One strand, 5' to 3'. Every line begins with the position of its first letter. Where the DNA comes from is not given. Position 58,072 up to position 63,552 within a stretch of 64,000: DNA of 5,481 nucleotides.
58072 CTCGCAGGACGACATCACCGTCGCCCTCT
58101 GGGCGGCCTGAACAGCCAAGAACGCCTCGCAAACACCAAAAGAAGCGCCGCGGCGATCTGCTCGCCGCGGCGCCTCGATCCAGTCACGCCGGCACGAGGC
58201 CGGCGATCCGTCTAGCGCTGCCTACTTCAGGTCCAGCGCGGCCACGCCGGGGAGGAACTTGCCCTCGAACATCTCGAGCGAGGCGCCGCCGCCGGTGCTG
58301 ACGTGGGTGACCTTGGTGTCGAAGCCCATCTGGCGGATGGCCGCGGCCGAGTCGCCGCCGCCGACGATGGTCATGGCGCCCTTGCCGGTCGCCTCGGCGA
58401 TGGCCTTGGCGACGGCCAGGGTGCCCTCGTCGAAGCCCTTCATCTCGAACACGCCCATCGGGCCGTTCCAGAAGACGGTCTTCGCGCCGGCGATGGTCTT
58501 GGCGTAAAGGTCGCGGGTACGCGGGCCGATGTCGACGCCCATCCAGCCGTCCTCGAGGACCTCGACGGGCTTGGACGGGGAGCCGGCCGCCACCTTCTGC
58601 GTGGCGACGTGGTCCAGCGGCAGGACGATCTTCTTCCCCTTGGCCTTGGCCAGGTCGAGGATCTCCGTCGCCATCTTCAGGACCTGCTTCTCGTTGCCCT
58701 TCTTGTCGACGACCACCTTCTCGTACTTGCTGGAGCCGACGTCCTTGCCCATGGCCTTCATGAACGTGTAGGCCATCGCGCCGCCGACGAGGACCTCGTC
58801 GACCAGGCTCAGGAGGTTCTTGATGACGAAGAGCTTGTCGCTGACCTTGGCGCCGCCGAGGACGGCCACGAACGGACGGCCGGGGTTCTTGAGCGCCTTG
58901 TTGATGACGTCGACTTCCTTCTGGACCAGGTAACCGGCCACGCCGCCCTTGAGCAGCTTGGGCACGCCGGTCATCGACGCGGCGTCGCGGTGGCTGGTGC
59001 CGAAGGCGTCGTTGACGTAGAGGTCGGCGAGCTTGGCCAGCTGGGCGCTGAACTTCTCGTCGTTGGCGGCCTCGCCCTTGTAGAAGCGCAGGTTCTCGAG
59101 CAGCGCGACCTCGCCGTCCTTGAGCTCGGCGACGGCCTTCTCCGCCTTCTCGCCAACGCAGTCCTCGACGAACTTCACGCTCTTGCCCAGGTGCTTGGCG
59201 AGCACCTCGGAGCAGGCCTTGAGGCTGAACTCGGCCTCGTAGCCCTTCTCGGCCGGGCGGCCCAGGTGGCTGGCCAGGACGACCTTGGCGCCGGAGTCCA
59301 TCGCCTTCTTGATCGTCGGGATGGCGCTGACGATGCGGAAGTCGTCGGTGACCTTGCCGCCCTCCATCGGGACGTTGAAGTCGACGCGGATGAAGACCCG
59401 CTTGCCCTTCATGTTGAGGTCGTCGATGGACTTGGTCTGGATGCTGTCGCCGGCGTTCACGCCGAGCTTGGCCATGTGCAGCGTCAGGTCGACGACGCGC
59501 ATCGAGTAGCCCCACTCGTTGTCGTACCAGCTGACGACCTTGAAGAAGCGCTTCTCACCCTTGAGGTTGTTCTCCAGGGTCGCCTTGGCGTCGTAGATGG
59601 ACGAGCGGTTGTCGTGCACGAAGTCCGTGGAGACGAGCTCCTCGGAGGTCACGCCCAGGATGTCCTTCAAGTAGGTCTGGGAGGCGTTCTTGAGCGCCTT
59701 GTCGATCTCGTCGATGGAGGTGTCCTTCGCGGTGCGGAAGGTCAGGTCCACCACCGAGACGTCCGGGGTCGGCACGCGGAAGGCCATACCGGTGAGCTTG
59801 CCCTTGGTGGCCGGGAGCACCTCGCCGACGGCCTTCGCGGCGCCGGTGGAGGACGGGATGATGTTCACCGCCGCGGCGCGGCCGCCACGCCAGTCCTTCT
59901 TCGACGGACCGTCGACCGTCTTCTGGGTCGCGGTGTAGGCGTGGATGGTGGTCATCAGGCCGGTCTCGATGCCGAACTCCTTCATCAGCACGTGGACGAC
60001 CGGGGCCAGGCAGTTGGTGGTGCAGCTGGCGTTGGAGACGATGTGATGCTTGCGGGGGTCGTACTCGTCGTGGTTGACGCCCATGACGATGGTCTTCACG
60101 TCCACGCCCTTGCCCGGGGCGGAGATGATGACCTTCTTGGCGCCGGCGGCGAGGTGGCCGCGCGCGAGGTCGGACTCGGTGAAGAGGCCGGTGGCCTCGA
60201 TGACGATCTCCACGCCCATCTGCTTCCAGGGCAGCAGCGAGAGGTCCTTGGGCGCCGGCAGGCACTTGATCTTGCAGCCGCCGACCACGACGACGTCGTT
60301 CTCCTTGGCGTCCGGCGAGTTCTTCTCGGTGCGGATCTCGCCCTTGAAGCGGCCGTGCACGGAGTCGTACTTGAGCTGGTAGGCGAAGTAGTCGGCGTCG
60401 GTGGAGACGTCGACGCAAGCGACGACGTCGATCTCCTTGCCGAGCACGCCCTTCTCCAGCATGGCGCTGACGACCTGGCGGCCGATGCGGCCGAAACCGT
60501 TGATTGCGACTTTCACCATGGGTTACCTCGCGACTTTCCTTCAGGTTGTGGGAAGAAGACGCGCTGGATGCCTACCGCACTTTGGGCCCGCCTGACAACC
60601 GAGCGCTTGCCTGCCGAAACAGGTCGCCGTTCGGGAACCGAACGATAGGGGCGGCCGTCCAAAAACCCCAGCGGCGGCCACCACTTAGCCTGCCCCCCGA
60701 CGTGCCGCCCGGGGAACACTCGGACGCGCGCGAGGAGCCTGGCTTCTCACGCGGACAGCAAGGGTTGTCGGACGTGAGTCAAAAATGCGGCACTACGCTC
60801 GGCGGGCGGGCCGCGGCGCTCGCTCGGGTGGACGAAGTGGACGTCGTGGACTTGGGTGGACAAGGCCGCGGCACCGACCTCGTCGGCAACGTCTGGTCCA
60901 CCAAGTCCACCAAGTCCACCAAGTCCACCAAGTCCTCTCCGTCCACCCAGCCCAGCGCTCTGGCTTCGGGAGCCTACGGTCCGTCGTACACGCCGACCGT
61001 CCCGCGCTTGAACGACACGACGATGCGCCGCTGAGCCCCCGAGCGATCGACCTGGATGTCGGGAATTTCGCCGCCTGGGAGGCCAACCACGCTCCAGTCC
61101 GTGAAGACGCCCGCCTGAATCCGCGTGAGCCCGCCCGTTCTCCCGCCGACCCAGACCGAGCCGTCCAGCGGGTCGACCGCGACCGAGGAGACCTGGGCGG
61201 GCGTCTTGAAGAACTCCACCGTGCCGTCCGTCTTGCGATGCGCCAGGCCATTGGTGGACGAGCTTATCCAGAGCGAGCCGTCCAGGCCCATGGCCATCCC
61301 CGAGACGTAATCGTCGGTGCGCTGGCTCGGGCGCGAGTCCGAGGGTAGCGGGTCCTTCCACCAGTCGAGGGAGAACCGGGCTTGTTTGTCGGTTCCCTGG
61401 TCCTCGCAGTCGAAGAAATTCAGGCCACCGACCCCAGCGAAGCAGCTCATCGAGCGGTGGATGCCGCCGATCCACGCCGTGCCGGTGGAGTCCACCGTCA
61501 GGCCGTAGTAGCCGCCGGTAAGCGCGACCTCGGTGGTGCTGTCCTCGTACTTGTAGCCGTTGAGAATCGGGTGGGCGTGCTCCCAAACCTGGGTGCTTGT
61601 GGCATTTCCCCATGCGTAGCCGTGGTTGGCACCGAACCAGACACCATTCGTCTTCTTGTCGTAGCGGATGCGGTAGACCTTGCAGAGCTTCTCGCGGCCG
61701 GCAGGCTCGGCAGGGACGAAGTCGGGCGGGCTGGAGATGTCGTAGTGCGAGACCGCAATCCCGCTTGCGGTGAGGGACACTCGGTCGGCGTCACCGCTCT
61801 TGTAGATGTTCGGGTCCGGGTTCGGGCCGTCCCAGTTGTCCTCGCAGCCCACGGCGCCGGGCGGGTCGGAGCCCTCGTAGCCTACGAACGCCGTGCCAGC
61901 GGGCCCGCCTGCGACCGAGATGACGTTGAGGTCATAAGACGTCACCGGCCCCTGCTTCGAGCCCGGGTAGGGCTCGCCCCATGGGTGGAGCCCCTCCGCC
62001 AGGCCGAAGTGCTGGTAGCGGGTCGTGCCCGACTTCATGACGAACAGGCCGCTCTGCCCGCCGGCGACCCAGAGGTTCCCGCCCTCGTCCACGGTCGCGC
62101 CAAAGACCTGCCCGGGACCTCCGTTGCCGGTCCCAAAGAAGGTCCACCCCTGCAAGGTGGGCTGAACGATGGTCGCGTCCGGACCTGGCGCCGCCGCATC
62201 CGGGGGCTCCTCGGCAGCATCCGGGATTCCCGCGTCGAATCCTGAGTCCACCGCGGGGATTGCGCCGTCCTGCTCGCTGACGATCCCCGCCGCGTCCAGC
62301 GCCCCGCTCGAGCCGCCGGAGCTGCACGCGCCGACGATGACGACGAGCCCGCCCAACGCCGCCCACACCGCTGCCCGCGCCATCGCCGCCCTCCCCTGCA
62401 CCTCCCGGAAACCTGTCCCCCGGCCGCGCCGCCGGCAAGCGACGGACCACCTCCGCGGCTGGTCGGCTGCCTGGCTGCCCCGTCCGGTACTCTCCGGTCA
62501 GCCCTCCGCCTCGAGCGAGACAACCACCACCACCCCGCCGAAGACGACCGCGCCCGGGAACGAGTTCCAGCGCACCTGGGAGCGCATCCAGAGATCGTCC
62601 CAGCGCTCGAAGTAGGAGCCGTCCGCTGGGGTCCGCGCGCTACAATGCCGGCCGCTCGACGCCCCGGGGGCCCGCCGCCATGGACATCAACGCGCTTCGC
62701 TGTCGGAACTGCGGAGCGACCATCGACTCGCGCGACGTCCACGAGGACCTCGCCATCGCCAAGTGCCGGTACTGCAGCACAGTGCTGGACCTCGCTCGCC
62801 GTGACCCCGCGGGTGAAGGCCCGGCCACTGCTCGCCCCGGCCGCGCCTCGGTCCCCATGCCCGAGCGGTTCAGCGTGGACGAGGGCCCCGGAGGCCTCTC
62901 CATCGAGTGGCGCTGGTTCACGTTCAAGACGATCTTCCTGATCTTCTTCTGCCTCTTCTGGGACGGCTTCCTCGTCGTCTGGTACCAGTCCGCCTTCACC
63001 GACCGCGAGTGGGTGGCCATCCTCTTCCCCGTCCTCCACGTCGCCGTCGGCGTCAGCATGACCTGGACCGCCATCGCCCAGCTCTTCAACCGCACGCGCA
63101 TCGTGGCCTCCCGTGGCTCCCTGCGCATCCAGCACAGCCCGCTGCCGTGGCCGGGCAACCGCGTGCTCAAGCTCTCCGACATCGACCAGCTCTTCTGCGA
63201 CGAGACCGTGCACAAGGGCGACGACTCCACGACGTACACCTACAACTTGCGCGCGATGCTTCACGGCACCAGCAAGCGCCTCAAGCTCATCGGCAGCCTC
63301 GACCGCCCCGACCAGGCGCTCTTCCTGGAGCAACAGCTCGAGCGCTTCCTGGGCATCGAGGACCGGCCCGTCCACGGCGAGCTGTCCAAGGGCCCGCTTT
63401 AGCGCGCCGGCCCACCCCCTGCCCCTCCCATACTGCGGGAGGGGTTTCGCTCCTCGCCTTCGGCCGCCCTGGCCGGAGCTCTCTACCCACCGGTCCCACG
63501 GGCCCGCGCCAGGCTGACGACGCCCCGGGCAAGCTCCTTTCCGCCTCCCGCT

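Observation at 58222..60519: gap and pgk read as one 765-aa ORF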

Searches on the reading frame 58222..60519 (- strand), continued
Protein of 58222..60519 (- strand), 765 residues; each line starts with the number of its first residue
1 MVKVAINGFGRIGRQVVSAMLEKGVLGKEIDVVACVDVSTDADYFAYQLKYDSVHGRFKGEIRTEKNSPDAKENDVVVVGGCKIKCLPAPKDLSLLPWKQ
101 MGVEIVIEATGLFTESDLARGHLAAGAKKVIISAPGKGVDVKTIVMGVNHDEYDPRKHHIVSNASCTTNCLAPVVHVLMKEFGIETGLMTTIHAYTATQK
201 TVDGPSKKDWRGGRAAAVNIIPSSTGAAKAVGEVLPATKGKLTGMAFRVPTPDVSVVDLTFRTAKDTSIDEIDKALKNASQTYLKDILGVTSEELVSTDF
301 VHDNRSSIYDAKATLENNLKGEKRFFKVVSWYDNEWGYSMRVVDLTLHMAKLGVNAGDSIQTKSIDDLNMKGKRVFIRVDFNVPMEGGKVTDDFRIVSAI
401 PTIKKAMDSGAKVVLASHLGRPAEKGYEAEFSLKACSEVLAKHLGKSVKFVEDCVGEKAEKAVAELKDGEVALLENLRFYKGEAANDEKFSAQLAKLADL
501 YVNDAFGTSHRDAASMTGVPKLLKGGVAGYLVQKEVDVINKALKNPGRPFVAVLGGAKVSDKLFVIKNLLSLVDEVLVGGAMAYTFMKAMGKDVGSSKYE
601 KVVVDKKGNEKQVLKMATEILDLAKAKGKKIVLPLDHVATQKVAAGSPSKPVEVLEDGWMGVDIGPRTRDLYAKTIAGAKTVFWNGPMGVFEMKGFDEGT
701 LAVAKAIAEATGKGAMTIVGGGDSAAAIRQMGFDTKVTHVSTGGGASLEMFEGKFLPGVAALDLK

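Call 44: predict_structure(alignment_id=A1)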
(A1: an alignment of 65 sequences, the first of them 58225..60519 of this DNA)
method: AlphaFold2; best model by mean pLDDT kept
length: 765 residues; sequences in the alignment: 65
mean_pLDDT: 90.1   pTM: 0.78
mean pLDDT of the five models: 90.1, 89.6, 88.4, 87.9, 86.7
residues with pLDDT >= 90: 509; 70-90: 228; 50-70: 17; < 50: 11
segments of 3 or more residues with pLDDT < 50: 200-208
pLDDT, mean of each block of 10 residues (from residue 1): 95 94 96 94 93 87 93 93 94 91 96 87 92 88 95 89 95 97 95 69 43 58 80 91 86 89 94 97 96 88 95 87 93 94 97 81 92 97 88 91 97 95 80 95 95 94 95 95 90 96 93 92 94 91 87 88 82 91 92 90 79 90 91 95 88 91 95 96 93 90 97 94 88 93 86 83 87
secondary structure, 60 per line:
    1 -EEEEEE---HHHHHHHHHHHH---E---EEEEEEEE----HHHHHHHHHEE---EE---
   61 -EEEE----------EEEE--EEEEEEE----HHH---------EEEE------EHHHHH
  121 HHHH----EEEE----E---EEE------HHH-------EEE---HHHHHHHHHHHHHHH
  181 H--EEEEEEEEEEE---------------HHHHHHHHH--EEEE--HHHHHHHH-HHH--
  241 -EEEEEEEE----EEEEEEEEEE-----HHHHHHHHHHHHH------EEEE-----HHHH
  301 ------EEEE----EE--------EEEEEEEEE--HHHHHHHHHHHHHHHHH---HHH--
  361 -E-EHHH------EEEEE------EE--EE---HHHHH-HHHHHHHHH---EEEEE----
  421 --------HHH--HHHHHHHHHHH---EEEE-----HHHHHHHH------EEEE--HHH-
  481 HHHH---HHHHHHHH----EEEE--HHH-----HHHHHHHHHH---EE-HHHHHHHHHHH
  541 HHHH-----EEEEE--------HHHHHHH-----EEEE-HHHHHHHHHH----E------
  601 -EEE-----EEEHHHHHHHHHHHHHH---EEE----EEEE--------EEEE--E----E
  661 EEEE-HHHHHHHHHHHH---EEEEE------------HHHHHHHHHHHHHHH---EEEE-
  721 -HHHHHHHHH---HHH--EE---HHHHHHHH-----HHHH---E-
elements in order (helices of 4 or more, strands of 3 or more residues): E2-7 H11-22 E30-37 H42-50 E62-65 E76-79 E82-88 E105-108 H116-124 E129-132 E141-143 E160-162 H166-181 E184-194 H210-218 E221-224 H227-234 E242-249 E254-263 H269-281 E288-291 H297-300 E307-310 E325-333 H336-352 E374-378 H394-398 H400-408 E412-416 H434-444 E448-451 H457-464 E471-474 H481-484 H488-495 E500-503 H514-523 H530-544 E550-554 H563-569 E575-578 H580-589 E602-604 E610-612 H613-626 E630-632 E637-640 E649-652 E660-664 H666-677 E681-685 H698-712 E716-719 H722-730 H744-751 H757-760

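Call 53: search_protein_representatives(protein=window:58225-60519:-)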
Query: 765 residues. Proteins with E-value up to 0.001 (for the whole library): 47802; up to 1e-10: 26043; up to 1e-30: 7770. The best 150 are listed.
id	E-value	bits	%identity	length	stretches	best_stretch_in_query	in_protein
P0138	1.0e-236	804.0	37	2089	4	2-754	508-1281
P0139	3.4e-199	679.9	47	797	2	363-763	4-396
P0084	1.3e-190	651.6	49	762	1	2-763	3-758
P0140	8.4e-177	605.9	43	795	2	361-762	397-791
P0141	3.5e-166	570.8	61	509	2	121-351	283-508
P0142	4.1e-165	567.3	45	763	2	3-350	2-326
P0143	6.3e-134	464.2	33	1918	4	362-762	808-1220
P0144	1.1e-119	417.1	78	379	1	112-351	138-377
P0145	1.3e-118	413.6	36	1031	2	364-762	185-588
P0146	9.2e-118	410.7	53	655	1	355-763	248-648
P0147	4.8e-117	408.4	49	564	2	487-762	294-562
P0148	3.2e-116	405.7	53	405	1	361-763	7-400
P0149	3.5e-116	405.5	53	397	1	362-763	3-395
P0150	1.5e-114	400.1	51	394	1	362-762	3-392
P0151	3.0e-114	399.1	53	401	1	367-763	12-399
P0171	2.1e-106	373.2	38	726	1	3-759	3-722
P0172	2.7e-106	372.8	35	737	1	1-758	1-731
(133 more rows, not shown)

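Call 54: search_protein_families(library=pfam, proteins=[P0138, P0143, P0139, P0140, P0142, P0171, P0172], max_evalue=0.00001)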
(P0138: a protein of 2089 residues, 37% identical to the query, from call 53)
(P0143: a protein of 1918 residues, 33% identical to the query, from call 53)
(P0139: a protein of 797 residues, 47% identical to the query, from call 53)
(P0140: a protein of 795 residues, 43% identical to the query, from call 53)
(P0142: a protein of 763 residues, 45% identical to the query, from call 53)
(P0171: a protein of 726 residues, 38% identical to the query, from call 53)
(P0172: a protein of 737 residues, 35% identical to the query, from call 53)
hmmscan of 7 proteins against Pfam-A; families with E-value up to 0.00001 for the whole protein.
P0138 (2089 aa): 3 families
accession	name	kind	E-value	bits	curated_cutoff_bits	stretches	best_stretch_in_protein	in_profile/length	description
PF02800.25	Gp_dh_C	-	4.9e-121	400.3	24.4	4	1890-2048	2-158/158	Glyceraldehyde 3-phosphate dehydrogenase, C-terminal domain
PF00162.24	PGK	-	3e-92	310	27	1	868-1281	2-379/379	Phosphoglycerate kinase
PF00044.30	Gp_dh_N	-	2.9e-67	223.8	31.7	4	508-607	1-100/101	Glyceraldehyde 3-phosphate dehydrogenase, NAD binding domain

P0143 (1918 aa): 2 families
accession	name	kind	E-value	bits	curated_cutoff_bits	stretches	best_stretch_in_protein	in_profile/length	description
PF00162.24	PGK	-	4.5e-262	868.9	27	4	811-1212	1-379/379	Phosphoglycerate kinase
PF14912.11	THEG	-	3.4e-09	37.4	27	1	326-354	3-31/58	Testicular haploid expressed repeat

P0139 (797 aa): 1 family
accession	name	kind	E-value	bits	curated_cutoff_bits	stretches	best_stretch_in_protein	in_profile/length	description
PF00162.24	PGK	-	6.4e-279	924.4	27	2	403-784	1-378/379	Phosphoglycerate kinase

P0140 (795 aa): 1 family
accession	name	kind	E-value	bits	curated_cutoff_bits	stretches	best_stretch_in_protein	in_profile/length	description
PF00162.24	PGK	-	1.9e-280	929.4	27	2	401-783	1-379/379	Phosphoglycerate kinase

P0142 (763 aa): 3 families
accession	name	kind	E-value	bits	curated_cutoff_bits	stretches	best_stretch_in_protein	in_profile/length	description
PF00162.24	PGK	-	6.8e-131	437.2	27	1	372-745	1-378/379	Phosphoglycerate kinase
PF02800.25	Gp_dh_C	-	3.7e-62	209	24.4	1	153-308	1-158/158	Glyceraldehyde 3-phosphate dehydrogenase, C-terminal domain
PF00044.30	Gp_dh_N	-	7.2e-34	116.5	31.7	1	1-100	1-100/101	Glyceraldehyde 3-phosphate dehydrogenase, NAD binding domain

P0171 (726 aa): 3 families
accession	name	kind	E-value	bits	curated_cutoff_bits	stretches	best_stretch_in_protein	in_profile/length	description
PF00162.24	PGK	-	2.2e-90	303.9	27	1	332-715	1-377/379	Phosphoglycerate kinase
PF02800.25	Gp_dh_C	-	6.2e-37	127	24.4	1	154-304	1-158/158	Glyceraldehyde 3-phosphate dehydrogenase, C-terminal domain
PF00044.30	Gp_dh_N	-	1.7e-23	83.2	31.7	1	4-104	3-100/101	Glyceraldehyde 3-phosphate dehydrogenase, NAD binding domain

P0172 (737 aa): 3 families
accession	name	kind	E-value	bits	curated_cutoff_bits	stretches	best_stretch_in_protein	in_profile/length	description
PF00162.24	PGK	-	1.5e-84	284.6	27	1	345-725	1-377/379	Phosphoglycerate kinase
PF02800.25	Gp_dh_C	-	2.2e-40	138.2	24.4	1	158-314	1-158/158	Glyceraldehyde 3-phosphate dehydrogenase, C-terminal domain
PF00044.30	Gp_dh_N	-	2.5e-20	73.1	31.7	1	2-108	1-100/101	Glyceraldehyde 3-phosphate dehydrogenase, NAD binding domain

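Call 56: search_protein_families(library=ncbifam, proteins=[window:58225-60519:-], max_evalue=0.00001)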
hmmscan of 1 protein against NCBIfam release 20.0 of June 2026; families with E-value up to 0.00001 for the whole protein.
window:58225-60519:- (765 aa): 11 families
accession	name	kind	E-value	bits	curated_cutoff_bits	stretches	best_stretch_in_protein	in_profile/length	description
NF010569.0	PRK13962.1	equivalog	2.2e-152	508.5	883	1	361-762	2-391/645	bifunctional phosphoglycerate kinase/triosephosphate isomerase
TIGR01534.1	GAPDH-I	equivalog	3.2e-131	437.4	367.2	1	3-344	1-330/330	type I glyceraldehyde-3-phosphate dehydrogenase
NF005830.0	PRK07729.1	equivalog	8.2e-118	393.2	546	1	1-351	2-332/343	glyceraldehyde-3-phosphate dehydrogenase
NF011954.0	PRK15425.1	equivalog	1.4e-111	372.7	662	1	2-351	3-331/331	glyceraldehyde-3-phosphate dehydrogenase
NF005641.0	PRK07403.1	equivalog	2.5e-107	359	616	1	1-349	1-332/337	type I glyceraldehyde-3-phosphate dehydrogenase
NF033735.1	G3PDH_Arsen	exception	4.6e-100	335.2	450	1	4-345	1-322/323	ArsJ-associated glyceraldehyde-3-phosphate dehydrogenase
NF006512.0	PRK08955.1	equivalog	2.1e-88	296.9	563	1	2-349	3-330/334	glyceraldehyde-3-phosphate dehydrogenase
NF010058.0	PRK13535.1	equivalog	4.7e-88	295.5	539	1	1-352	2-336/339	erythrose-4-phosphate dehydrogenase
TIGR01532.1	E4PD_g-proteo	equivalog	2.1e-82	277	530.55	1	3-344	1-325/325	erythrose-4-phosphate dehydrogenase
NF006139.0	PRK08289.1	equivalog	3.8e-81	273.1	431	1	4-353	131-473/480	glyceraldehyde-3-phosphate dehydrogenase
NF003251.0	PRK04207.1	equivalog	2.7e-06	26.7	185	0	157-292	132-259/343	type II glyceraldehyde-3-phosphate dehydrogenase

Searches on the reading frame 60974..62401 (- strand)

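Call 32: search_protein_families(library=pfam, proteins=[window:60974-62401:-], max_evalue=0.01)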
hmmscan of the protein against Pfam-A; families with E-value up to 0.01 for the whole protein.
window:60974-62401:- (475 aa): 1 family
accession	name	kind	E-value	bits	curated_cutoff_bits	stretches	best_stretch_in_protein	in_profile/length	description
PF07494.17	Reg_prop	-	0.00032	21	20.4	0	97-114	5-22/24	Two component regulator propeller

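Call 58: search_protein_families(library=ncbifam, proteins=[window:60974-62401:-], max_evalue=0.01)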
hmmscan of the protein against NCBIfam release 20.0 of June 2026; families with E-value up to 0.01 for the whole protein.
window:60974-62401:- (475 aa): 0 families

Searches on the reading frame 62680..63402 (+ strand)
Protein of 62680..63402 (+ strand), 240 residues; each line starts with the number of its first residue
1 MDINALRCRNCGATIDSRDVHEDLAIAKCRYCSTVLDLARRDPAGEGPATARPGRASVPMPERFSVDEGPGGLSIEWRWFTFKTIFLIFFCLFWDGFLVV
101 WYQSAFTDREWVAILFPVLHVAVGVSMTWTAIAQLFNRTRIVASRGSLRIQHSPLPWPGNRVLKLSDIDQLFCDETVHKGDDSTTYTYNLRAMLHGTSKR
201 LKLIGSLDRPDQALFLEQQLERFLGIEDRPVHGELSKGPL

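Call 32: search_protein_families(library=pfam, proteins=[window:62680-63402:+], max_evalue=0.01)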
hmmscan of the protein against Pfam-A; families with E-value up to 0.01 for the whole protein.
window:62680-63402:+ (240 aa): 1 family
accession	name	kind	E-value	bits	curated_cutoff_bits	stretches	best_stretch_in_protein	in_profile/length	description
PF24749.2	DUF7695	-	0.0067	16.6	25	0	4-31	5-31/58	Domain of unknown function (DUF7695)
